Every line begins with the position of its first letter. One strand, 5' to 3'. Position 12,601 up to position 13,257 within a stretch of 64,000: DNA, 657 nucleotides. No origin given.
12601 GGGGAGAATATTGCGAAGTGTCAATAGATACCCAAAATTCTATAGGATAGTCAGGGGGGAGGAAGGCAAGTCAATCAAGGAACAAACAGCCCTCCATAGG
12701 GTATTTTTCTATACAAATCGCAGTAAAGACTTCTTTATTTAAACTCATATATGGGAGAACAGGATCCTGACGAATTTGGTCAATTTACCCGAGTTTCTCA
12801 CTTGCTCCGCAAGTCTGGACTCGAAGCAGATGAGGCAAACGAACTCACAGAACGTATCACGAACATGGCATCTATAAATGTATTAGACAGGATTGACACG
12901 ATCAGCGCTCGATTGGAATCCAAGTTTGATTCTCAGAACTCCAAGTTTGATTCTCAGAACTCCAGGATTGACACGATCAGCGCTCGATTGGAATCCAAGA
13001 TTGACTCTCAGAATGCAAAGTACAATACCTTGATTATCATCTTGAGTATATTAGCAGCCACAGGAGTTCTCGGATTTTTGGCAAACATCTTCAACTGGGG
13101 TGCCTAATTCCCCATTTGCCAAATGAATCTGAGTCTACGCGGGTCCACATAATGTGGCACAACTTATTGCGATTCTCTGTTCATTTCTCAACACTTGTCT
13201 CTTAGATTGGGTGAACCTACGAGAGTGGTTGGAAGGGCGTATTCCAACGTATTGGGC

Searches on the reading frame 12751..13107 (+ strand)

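Call 35: search_protein_families(library=pfam, proteins=[window:12751-13107:+], max_evalue=0.01)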
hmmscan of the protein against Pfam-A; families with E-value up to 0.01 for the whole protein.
window:12751-13107:+ (118 aa): 1 family
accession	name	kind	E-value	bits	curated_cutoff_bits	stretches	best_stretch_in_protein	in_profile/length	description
PF20442.3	BrxL_N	-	0.003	18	28.2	1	11-76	46-108/132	BREX system Lon protease-like protein BrxL N-terminal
